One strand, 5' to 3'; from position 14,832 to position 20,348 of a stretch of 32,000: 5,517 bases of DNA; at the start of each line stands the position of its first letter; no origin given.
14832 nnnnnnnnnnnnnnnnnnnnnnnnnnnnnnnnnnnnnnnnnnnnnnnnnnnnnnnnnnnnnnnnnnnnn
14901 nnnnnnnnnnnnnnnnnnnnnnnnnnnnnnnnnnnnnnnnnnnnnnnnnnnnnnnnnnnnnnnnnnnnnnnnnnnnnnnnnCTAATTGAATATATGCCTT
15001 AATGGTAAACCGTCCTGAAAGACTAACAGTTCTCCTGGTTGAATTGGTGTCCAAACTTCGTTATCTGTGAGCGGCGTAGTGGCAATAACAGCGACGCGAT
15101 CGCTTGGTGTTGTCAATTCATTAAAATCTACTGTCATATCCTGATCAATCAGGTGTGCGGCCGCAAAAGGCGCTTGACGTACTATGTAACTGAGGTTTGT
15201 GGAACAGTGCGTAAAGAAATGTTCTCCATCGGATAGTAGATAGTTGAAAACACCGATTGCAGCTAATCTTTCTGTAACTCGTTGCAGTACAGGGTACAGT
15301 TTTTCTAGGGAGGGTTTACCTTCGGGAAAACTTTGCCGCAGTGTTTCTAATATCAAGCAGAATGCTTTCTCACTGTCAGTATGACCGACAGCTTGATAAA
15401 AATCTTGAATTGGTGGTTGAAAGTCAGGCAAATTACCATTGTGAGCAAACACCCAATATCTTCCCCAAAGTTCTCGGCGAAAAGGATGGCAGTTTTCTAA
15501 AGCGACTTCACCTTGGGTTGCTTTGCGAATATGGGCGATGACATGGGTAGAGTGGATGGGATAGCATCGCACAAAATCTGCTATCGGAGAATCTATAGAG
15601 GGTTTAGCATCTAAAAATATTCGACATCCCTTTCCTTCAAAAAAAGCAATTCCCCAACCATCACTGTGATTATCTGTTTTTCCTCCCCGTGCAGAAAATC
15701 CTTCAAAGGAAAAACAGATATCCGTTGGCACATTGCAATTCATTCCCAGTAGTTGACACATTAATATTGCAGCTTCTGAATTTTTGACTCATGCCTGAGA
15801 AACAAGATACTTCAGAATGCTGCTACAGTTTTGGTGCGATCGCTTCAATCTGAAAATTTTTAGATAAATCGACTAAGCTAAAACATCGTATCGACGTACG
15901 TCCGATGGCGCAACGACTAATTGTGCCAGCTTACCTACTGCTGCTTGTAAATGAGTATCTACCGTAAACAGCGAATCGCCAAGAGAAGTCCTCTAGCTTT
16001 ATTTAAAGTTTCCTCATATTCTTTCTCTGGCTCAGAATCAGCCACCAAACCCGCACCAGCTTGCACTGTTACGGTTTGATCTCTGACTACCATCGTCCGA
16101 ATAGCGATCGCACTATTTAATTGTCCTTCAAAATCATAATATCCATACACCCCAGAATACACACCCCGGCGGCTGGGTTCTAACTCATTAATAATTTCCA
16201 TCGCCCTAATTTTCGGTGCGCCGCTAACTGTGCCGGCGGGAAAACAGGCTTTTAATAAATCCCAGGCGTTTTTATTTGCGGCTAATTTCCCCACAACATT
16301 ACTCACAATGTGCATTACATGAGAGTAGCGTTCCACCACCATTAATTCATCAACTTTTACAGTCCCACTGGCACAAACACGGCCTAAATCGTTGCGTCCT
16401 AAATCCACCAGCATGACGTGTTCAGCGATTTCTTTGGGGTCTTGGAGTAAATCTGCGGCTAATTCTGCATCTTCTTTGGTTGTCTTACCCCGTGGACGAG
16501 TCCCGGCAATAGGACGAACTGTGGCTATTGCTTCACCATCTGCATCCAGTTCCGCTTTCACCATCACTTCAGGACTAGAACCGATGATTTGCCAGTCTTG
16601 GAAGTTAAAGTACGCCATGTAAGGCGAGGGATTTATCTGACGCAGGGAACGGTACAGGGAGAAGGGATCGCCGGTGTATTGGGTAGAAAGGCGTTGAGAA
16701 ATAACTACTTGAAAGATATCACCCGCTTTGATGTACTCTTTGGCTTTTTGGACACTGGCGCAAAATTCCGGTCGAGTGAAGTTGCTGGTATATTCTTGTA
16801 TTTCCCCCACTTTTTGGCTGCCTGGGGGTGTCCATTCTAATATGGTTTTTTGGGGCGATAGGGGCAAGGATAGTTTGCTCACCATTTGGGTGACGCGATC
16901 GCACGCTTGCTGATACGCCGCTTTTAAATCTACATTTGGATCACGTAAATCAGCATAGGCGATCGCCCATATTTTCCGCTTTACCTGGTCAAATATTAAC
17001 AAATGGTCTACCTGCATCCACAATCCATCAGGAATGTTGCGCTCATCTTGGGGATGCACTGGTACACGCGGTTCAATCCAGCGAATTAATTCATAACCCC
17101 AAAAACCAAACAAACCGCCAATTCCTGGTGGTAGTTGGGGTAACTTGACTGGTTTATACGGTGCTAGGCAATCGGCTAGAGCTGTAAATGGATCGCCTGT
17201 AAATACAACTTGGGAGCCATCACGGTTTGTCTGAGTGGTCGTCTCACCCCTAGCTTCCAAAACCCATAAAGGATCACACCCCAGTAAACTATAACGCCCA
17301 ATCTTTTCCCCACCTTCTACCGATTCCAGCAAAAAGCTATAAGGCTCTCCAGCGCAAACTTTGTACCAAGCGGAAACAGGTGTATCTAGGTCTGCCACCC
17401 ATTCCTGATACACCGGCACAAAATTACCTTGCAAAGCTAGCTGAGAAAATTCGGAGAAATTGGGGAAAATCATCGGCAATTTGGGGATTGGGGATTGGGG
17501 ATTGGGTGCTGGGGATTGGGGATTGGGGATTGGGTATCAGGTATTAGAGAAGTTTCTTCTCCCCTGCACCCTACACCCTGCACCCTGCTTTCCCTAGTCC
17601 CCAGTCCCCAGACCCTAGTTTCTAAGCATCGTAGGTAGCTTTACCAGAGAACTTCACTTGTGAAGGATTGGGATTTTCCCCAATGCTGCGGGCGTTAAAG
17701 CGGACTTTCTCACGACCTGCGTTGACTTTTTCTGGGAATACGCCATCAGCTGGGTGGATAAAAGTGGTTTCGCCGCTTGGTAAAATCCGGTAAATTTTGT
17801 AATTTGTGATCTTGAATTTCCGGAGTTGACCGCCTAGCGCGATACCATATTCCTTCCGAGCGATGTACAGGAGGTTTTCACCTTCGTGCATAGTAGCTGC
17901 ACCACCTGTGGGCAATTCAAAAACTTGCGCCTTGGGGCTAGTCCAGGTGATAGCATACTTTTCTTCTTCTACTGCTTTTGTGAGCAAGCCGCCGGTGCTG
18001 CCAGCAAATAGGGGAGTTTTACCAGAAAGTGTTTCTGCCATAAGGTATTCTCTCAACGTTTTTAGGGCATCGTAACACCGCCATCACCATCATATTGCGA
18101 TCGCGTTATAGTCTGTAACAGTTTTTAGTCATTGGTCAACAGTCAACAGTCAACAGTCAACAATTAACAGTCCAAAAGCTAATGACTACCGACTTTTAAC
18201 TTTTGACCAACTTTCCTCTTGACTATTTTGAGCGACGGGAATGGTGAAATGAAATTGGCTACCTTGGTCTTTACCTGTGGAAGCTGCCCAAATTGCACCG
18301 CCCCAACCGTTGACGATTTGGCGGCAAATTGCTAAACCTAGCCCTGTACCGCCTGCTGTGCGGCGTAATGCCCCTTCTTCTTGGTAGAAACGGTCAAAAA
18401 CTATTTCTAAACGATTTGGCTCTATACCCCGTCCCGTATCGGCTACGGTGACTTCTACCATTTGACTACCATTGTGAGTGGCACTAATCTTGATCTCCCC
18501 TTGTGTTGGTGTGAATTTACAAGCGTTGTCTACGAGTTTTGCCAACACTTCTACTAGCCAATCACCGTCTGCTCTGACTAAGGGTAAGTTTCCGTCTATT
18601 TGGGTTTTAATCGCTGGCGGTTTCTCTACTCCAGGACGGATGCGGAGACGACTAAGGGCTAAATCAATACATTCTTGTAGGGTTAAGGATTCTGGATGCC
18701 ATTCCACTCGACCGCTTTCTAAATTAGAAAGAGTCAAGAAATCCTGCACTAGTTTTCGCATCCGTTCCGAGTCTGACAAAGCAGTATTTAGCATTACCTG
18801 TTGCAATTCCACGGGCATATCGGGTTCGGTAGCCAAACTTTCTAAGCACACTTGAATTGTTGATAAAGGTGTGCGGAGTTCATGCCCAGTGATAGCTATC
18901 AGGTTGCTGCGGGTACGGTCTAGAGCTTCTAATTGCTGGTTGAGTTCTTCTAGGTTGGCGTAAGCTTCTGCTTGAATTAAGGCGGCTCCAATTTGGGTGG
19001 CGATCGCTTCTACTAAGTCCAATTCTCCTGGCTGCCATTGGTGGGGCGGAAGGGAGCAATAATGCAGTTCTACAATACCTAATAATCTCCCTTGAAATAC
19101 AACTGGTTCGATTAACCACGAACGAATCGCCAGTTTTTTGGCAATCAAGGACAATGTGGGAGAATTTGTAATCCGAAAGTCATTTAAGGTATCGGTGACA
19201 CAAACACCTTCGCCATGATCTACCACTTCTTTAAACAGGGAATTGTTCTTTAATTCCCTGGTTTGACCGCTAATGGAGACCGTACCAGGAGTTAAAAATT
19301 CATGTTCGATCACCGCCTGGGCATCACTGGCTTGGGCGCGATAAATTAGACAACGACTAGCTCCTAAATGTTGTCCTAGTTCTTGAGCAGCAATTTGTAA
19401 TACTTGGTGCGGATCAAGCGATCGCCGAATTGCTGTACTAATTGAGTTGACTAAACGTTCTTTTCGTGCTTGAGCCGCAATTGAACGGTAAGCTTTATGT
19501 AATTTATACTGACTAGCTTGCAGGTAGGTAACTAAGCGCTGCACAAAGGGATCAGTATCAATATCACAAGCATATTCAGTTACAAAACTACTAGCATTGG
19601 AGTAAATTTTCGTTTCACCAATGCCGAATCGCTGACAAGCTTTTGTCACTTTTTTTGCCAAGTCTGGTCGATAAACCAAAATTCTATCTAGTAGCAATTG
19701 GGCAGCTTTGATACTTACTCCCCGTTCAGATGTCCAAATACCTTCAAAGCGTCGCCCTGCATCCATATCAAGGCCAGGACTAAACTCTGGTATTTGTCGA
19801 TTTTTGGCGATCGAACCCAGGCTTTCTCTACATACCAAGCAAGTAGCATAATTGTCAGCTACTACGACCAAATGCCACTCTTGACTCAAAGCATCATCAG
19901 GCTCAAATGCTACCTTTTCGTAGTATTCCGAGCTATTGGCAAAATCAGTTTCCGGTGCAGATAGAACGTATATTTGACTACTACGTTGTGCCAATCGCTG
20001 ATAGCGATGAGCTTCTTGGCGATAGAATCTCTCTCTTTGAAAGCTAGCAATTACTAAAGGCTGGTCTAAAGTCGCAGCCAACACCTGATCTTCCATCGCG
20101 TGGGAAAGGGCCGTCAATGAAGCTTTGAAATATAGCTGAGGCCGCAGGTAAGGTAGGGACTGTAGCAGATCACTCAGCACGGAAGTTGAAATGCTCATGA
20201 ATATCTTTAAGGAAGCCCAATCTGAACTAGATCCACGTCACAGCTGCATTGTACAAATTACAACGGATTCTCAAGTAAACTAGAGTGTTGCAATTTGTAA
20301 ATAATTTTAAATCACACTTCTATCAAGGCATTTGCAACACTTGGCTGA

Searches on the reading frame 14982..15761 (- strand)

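Call 78: search_protein_families(library=pfam, proteins=[window:14982-15761:-], max_evalue=0.00001)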
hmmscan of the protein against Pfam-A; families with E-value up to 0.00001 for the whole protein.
window:14982-15761:- (259 aa): 1 family
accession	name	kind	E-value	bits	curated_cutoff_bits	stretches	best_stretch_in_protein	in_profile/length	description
PF13230.11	GATase_4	-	2.2e-118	394.6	23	1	1-253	1-253/272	Glutamine amidotransferases class-II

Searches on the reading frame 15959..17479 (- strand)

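Call 78: search_protein_families(library=pfam, proteins=[window:15959-17479:-], max_evalue=0.00001)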
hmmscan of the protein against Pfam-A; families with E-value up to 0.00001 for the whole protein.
window:15959-17479:- (506 aa): 2 families
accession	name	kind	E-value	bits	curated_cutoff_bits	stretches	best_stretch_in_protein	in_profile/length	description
PF00425.24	Chorismate_bind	-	3.4e-96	322.2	27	1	237-494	3-257/257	chorismate binding enzyme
PF04715.19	Anth_synt_I_N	-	4.6e-28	98.7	23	1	30-170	1-138/140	Anthranilate synthase component I, N terminal region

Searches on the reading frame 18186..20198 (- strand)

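Call 16: search_protein_families(library=pfam, proteins=[window:18186-20198:-], max_evalue=0.001)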
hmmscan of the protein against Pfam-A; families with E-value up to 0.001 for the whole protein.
window:18186-20198:- (670 aa): 7 families
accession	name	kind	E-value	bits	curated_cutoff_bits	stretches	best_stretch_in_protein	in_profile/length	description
PF10069.14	DICT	-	4.7e-42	143.4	23.8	1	6-125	2-128/129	Sensory domain in DIguanylate Cyclases and Two-component system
PF17150.9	CHASE6_C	-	1.1e-28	100.1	27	1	145-235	1-80/80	C-terminal domain of two-partite extracellular sensor domain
PF02518.31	HATPase_c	-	6.2e-28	97.9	26.4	1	544-656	2-110/111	Histidine kinase-, DNA gyrase B-, and HSP90-like ATPase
PF01590.32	GAF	-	2.2e-19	70.7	22.4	1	262-407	1-133/133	GAF domain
PF00512.31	HisKA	-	4.7e-14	52.6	26.9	1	430-496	2-66/66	His Kinase A (phospho-acceptor) domain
PF13185.12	GAF_2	-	3.1e-12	47.3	28.6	1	261-407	2-135/136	GAF domain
PF13589.12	HATPase_c_3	-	2.8e-05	24.6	25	1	550-627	5-84/137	Histidine kinase-, DNA gyrase B-, and HSP90-like ATPase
